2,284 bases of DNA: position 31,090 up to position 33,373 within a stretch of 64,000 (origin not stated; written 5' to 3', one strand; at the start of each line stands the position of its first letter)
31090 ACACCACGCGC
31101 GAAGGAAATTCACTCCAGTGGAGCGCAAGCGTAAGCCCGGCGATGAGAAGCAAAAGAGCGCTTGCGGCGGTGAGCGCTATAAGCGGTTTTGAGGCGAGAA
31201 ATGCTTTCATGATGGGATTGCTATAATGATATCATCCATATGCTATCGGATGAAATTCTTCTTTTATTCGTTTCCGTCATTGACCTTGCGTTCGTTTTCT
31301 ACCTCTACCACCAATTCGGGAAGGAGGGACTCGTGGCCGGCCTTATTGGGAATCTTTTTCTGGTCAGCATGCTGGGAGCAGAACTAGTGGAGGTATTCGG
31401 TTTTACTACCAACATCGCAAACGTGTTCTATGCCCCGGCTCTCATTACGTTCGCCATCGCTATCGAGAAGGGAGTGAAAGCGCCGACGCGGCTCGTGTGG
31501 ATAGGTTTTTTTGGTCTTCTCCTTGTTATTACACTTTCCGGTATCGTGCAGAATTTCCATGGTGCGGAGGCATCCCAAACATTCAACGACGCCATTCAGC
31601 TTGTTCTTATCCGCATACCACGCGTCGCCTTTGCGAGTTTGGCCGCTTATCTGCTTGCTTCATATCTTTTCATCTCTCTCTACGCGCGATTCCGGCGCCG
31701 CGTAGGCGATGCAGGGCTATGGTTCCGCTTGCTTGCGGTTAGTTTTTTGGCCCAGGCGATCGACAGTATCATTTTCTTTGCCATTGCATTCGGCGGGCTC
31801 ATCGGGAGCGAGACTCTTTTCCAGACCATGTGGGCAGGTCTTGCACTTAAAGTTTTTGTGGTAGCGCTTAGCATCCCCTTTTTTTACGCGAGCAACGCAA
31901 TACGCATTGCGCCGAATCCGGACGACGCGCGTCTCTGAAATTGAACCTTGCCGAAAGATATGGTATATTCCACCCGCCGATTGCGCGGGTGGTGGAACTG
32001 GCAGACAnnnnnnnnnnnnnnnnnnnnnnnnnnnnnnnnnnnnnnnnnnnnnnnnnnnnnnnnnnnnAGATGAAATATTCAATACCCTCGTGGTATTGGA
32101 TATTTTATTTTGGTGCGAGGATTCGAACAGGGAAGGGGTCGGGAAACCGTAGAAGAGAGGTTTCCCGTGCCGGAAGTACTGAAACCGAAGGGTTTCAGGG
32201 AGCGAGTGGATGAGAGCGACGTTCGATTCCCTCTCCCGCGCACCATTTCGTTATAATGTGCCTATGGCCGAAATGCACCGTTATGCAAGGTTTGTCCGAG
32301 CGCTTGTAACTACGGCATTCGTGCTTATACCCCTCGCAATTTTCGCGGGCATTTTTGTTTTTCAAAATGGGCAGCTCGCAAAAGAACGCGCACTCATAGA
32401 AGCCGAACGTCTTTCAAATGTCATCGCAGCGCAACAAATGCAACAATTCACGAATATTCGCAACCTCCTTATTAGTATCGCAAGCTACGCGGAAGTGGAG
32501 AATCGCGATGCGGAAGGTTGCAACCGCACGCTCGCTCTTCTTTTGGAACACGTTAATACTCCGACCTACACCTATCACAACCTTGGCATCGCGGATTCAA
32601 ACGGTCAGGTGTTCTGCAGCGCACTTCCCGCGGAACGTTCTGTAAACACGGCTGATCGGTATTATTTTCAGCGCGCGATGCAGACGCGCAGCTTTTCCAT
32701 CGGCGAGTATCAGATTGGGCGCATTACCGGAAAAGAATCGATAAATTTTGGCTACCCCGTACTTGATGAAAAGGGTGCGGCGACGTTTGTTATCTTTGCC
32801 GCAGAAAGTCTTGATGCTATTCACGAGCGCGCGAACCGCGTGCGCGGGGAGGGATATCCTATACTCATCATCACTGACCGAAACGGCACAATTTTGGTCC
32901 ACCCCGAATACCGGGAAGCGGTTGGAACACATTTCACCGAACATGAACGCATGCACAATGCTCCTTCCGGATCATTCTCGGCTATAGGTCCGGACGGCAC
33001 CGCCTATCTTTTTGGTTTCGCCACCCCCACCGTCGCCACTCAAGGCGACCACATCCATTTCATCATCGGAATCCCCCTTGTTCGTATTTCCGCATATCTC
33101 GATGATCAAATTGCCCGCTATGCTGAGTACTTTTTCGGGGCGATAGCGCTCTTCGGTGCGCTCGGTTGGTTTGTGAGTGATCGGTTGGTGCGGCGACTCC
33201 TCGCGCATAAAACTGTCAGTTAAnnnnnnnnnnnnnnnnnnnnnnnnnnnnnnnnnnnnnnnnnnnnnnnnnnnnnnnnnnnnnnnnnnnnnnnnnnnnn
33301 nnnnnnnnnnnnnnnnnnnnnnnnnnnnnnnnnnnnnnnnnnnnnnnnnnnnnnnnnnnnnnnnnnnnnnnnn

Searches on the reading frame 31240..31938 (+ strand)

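Call 74: search_protein_families(library=pfam, proteins=[window:31240-31938:+], max_evalue=0.001)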
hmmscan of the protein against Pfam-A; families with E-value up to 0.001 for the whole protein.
window:31240-31938:+ (232 aa): 1 family
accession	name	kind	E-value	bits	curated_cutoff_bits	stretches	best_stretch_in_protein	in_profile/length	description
PF02592.20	Vut_1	-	8.6e-22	78.6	27.2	1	77-217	21-151/152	Putative vitamin uptake transporter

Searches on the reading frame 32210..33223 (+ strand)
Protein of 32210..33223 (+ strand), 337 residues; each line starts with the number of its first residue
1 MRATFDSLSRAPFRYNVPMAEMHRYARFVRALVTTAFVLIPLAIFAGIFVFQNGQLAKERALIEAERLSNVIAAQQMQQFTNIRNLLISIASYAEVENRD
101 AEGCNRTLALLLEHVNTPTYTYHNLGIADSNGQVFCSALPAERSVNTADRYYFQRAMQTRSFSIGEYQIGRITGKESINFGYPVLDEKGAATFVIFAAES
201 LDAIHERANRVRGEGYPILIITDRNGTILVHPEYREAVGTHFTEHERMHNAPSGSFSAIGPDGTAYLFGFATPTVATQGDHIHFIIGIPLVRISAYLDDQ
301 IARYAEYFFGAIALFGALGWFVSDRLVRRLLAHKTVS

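Call 11: search_protein_families(library=pfam, proteins=[window:32210-33223:+], max_evalue=0.001)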
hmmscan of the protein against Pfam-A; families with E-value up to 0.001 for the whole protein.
window:32210-33223:+ (337 aa): 1 family
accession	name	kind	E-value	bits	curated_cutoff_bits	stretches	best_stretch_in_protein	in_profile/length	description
PF02743.24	dCache_1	-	4e-07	30.3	45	1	57-238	3-184/240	Cache domain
